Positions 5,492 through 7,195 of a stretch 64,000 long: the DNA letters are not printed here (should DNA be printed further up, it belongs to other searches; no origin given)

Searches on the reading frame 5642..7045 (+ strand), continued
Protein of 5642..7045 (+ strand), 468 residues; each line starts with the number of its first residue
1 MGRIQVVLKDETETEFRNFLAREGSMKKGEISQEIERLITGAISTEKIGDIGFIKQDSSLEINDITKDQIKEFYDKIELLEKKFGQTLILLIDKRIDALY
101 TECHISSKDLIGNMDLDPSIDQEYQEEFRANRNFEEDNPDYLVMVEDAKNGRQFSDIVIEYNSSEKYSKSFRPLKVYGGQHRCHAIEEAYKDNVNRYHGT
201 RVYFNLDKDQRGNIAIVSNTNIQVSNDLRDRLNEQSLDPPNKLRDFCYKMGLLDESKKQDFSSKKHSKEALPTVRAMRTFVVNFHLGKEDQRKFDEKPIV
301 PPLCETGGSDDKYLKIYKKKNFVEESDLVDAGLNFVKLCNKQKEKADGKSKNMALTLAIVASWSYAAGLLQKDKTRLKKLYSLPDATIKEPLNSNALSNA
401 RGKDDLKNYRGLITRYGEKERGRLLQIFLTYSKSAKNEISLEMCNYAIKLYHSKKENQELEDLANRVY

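Call 29: fold_search(model_id=the predicted structure, library=pdb)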
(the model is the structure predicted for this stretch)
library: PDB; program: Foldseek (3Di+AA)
matches with E <= 10: 129; with E <= 0.001: 0
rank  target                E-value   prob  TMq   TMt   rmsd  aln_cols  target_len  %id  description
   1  5k5d_B                1.3e-01  0.66  0.23  0.37  11.8       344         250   13  Structure of the C2221 form of Pnob8-like ParB-N domain (released 2016-06-15)
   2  5k5a                  3.0e-01  0.35  0.23  0.34  13.0       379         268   14  Structure of the pNOB8-like ParB N-domain (released 2016-06-15)
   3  6xss_A                4.5e-01  0.35  0.17  0.28  17.2       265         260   13  CryoEM structure of designed helical fusion protein C4_nat_HFuse-7900 (released 2020-12-23)
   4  5k5d_A                6.9e-01  0.20  0.19  0.31  13.4       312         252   10  Structure of the C2221 form of Pnob8-like ParB-N domain (released 2016-06-15)
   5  7n73                  7.9e-01  0.02  0.09  0.05  22.1       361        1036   10  Cryo-EM structure of ATP13A2 in the ADP-AlF-bound E1P-ADP-like state (released 2021-11-10)
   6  6t1f_B                9.6e-01  0.20  0.18  0.35  11.4       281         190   11  Crystal structure of the C-terminally truncated chromosome-partitioning protein ParB from Caulobacter crescentus compl (released 2020-10-14)
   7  4k10_C                9.6e-01  0.06  0.13  0.15  17.8       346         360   11  Crystal Structure of Leshmaniasis major Farnesyl diphosphate synthase in complex with 3-FLUORO-1-(2-HYDROXY-2,2-DIPHOS (released 2014-04-02)
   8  6t1f_D                1.1e+00  0.18  0.18  0.36  11.4       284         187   11  Crystal structure of the C-terminally truncated chromosome-partitioning protein ParB from Caulobacter crescentus compl (released 2020-10-14)
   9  6ryk_B                1.2e+00  0.51  0.17  0.48  12.5       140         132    8  Crystal structure of the ParB-like protein PadC (released 2020-01-22)
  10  7ugk_A                1.3e+00  0.04  0.12  0.15  19.5       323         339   12  Crystal structure of the human queuine salvage enzyme DUF2419, wild-type apo form (released 2022-12-21)
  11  7n75                  1.4e+00  0.02  0.09  0.05  22.0       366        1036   10  Cryo-EM structure of ATP13A2 D458N/D962N mutant in the E1-apo state, Conformation 1 (released 2021-11-10)
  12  6ryk_A                2.0e+00  0.30  0.14  0.41  13.0       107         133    9  Crystal structure of the ParB-like protein PadC (released 2020-01-22)
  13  7u8o_S                2.0e+00  0.10  0.14  0.23  17.0       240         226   12  Structure of porcine V-ATPase with mEAK7 and SidK, Rotary state 2 (released 2022-07-06)
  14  7p9m_B                2.1e+00  0.13  0.24  0.21  16.5       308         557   11  BrxU, GmrSD-family Type IV restriction enzyme (released 2021-12-08)
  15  4kq5                  2.1e+00  0.04  0.13  0.17  17.9       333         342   11  Crystal Structure of Human Farnesyl Pyrophosphate Synthase Mutant (Y204A) Complexed with Mg and Zoledronate (released 2014-04-30)
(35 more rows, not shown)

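Call 31: search_protein_families(library=pfam, alignment_id=A1, max_evalue=1)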
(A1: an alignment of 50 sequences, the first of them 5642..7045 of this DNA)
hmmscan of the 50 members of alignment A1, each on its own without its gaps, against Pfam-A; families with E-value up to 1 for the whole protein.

A. member 1, window:5642-7045:+ (468 aa): 1 family
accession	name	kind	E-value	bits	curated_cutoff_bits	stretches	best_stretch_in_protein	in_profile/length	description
PF16762.11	RHH_6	-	0.00029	21.8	27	1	4-38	5-39/77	Ribbon-helix-helix domain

B. families by the number of members that match (of 50 scanned): 32 families (the first 25 are shown)
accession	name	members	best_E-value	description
PF14072.11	DndB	21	0.001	DNA-sulfur modification-associated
PF16762.11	RHH_6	12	0.00024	Ribbon-helix-helix domain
PF22822.1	MrpR_N_CB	5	0.026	MrpR, N-terminal core-binding domain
PF24434.1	DUF7557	4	0.063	Family of unknown function (DUF7557)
PF09733.14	VEFS-Box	3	0.044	VEFS-Box of polycomb protein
PF02697.20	VAPB_antitox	3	0.055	Putative antitoxin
PF20764.2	DUF6837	2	0.01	Domain of unknown function (DUF6837)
PF22885.1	DUF7020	2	0.096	Domain of unknown function (DUF7020)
PF15554.11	FSIP1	1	0.0058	FSIP1 family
PF25302.1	NADase_transloc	1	0.01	NAD glycohydrolase translocation F5/8 type C domain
PF24617.1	POF1B_HlH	1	0.034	POF1B helix-loop-helix domain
PF21396.3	AAA_lid_12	1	0.042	AAA+ ATPase lid domain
PF06375.16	AP3D1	1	0.045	AP-3 complex subunit delta-1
PF02602.20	HEM4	1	0.045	Uroporphyrinogen-III synthase HemD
PF09373.15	PMBR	1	0.048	Pseudomurein-binding repeat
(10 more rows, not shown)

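Call 33: search_protein_families(library=pfam, alignment_id=A3, max_evalue=1)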
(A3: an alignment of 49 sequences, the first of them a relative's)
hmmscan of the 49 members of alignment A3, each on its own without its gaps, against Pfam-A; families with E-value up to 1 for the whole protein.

A. member 1, L006:9245-9742:+ (166 aa): 2 families
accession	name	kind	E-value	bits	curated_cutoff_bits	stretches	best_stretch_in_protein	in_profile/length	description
PF12358.13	DUF3644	-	0.036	14.1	27.6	1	111-152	84-124/183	Domain of unknown function (DUF3644)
PF12167.14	Arm-DNA-bind_2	-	0.21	12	22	0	83-130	3-48/65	Arm DNA-binding domain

B. families by the number of members that match (of 49 scanned): 32 families (the first 25 are shown)
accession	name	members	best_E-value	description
PF18735.6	HEPN_RiboL-PSP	28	1.1e-05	RiboL-PSP-HEPN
PF12358.13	DUF3644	3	0.012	Domain of unknown function (DUF3644)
PF18739.6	HEPN_Apea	2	0.0085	Apea-like HEPN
PF18349.7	PAZ_4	2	0.046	PAZ domain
PF20329.3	DUF6624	2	0.14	Family of unknown function (DUF6624)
PF07159.17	CYRIA-B_Rac1-bd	1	0.0026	CYRIA/CYRIB Rac1 binding domain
PF05435.16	Phi-29_GP3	1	0.0045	Phi-29 DNA terminal protein GP3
PF12731.12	Mating_N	1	0.011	Mating-type protein beta 1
PF10495.14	PACT_coil_coil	1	0.02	Pericentrin-AKAP-450 domain of centrosomal targeting protein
PF18938.6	aRib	1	0.022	Atypical Rib domain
PF13429.12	TPR_15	1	0.024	Tetratricopeptide repeat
PF11675.13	DUF3271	1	0.035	Protein of unknown function (DUF3271)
PF08196.16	UL2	1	0.052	UL2 protein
PF20185.3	DUF6548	1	0.056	Family of unknown function (DUF6548)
PF17296.8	ArenaCapSnatch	1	0.064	Arenavirus cap snatching domain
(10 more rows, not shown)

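Call 34: search_solved_structures(query=A3, max_evalue=10, show_alignments=2)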
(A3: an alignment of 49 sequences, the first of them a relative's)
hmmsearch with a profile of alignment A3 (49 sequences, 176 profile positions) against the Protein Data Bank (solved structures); distinct sequences matched with E-value up to 10: 5.
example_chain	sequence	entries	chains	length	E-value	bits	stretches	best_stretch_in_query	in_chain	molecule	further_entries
5qst_C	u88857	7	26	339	0.22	14.5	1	116-173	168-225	Cohesin subunit SA-1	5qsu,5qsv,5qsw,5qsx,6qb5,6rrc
8qat_A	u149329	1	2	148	0.44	13.5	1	81-162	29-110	Protein Hook homolog 3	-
7w1m_D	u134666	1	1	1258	0.55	13.2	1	117-173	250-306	Cohesin subunit SA-1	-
6wg3_D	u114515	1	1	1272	0.56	13.1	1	117-173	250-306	Cohesin subunit SA-1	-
8j07_n9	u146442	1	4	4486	0.72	12.8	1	77-157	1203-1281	Dynein axonemal heavy chain 9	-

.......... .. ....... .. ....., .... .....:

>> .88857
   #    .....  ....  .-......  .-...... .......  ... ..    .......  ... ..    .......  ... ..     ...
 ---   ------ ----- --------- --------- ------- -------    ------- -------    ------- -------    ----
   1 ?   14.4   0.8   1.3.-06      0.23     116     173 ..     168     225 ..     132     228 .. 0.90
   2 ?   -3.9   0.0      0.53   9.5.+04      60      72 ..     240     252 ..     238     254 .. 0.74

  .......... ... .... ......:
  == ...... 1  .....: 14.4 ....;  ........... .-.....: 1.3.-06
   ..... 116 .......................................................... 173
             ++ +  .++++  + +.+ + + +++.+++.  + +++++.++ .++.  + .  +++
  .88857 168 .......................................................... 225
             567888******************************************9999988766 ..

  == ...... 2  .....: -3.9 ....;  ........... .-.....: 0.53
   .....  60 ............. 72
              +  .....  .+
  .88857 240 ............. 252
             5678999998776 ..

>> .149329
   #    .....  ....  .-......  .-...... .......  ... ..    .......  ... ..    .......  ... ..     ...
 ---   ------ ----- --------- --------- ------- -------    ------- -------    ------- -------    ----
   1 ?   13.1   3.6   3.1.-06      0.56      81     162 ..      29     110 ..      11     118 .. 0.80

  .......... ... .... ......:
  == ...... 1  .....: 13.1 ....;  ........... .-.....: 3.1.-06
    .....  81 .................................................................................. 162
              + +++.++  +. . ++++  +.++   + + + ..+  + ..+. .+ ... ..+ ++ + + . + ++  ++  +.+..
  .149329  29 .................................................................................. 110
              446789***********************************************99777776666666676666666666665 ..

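Call 42: find_encoding_contigs(protein=P0008, flank=6000, max_places=3)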
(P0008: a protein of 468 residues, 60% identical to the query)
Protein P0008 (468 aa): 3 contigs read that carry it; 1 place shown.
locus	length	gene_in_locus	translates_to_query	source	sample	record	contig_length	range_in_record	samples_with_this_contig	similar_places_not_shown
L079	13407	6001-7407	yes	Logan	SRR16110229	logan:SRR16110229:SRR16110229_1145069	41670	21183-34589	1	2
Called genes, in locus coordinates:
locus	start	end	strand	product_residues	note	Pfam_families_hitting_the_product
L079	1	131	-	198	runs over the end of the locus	-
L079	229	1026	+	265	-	-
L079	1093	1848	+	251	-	-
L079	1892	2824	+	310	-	-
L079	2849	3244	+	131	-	PF00571:CBS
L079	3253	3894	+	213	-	-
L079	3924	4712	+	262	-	PF25133:TYW2_N_2 (weak), PF02475:TRM5-TYW2_MTfase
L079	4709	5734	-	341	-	PF01609:DDE_Tnp_1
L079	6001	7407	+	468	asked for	-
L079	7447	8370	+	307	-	PF00145:DNA_methylase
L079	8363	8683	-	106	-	-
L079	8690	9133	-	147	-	-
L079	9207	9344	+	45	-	-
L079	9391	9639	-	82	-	-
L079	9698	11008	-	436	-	PF01935:DUF87, PF05872:HerA_C (faint), PF10412:TrwB_AAD_bind (faint), PF05707:Zot (faint)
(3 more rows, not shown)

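Call 43: find_encoding_contigs(protein=P0010, flank=6000, max_places=3)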
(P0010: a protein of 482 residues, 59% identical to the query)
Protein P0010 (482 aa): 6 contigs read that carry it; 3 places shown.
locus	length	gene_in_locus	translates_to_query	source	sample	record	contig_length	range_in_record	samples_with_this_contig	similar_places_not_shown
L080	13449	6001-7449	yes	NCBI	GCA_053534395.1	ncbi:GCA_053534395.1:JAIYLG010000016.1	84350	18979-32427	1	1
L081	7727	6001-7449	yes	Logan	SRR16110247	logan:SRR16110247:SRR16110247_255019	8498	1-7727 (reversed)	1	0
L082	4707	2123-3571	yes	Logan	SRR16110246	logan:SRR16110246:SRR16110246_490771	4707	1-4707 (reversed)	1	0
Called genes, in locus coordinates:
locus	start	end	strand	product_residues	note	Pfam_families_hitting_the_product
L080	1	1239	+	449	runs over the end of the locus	PF01637:ATPase_2 (faint), PF13173:AAA_14, PF13635:DUF4143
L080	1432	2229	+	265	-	-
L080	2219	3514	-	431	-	PF00109:ketoacyl-synt, PF02801:Ketoacyl-synt_C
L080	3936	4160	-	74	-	-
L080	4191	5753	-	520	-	-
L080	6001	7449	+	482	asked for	-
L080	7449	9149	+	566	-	PF01555:N6_N4_Mtase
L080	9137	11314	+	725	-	PF00270:DEAD, PF04851:ResIII, PF18766:SWI2_SNF2 (weak)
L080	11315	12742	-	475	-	-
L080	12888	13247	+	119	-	-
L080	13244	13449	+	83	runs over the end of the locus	-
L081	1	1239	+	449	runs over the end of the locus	PF01637:ATPase_2 (faint), PF13173:AAA_14, PF13635:DUF4143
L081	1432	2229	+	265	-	-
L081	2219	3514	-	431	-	PF00109:ketoacyl-synt, PF02801:Ketoacyl-synt_C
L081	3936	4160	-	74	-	-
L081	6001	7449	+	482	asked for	-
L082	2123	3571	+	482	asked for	-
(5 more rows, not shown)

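Call 47: find_encoding_contigs(protein=P0004, flank=5000, max_places=2)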
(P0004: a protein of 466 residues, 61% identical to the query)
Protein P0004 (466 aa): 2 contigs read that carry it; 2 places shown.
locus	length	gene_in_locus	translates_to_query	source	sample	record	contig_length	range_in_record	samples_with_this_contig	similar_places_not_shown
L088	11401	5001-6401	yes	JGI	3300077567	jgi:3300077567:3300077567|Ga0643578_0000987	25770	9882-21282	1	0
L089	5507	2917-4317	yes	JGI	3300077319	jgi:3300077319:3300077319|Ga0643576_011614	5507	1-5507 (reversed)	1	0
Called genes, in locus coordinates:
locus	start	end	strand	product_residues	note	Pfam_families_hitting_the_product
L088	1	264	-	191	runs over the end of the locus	-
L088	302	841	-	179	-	-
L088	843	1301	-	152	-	-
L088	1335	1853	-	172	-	-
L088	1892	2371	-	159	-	-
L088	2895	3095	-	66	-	-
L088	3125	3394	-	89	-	-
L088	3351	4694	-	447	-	-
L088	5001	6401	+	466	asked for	-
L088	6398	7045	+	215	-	PF12705:PDDEXK_1 (weak)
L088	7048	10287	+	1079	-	PF13091:PLDc_2, PF00270:DEAD (faint), PF04851:ResIII (faint), PF00176:SNF2-rel_dom (weak), PF00271:Helicase_C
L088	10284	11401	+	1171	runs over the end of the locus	PF02384:N6_Mtase (faint), PF20473:MmeI_Mtase, PF07669:Eco57I, PF12950:TaqI_C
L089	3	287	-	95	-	?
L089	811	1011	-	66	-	-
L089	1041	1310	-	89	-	-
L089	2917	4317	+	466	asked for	-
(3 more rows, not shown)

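Call 48: find_encoding_contigs(protein=P0012, flank=5000, max_places=2)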
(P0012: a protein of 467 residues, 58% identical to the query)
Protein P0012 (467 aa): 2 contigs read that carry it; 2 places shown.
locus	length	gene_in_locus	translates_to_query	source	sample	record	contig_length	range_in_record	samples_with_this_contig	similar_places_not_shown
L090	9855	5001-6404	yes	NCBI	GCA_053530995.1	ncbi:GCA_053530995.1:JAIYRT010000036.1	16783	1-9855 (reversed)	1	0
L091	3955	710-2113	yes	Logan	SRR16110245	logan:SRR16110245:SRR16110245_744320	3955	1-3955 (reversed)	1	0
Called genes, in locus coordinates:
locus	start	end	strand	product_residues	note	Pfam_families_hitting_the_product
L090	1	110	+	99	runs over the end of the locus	PF03683:UPF0175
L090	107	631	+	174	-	PF11848:DUF3368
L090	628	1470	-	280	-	PF23435:DUF7121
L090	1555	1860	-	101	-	PF00428:Ribosomal_60s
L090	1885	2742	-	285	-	PF00466:Ribosomal_L10, PF17777:RL10P_insert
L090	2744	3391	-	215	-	PF00687:Ribosomal_L1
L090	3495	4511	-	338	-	PF01609:DDE_Tnp_1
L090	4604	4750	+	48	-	-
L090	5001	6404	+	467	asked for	-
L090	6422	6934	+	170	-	-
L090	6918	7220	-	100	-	-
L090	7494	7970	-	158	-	PF06983:3-dmu-9_3-mt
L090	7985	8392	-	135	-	PF00903:Glyoxalase (weak), PF22677:Ble-like_N (weak)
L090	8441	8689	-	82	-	PF05016:ParE_toxin (weak)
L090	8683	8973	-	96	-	PF04014:MazE_antitoxin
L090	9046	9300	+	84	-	-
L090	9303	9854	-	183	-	?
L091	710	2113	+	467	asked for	-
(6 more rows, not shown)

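Call 49: find_encoding_contigs(protein=P0013, flank=5000, max_places=2)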
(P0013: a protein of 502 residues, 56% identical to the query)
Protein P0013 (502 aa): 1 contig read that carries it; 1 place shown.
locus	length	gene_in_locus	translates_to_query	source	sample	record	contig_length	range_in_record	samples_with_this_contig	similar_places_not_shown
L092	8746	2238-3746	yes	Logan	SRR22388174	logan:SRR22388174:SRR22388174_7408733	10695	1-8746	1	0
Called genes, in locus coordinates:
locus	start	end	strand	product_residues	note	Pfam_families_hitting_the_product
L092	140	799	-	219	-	-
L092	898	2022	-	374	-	PF01609:DDE_Tnp_1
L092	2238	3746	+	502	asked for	-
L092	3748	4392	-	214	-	PF13643:DUF4145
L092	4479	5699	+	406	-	PF00145:DNA_methylase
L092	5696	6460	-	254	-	PF02976:MutH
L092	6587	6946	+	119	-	-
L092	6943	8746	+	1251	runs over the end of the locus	?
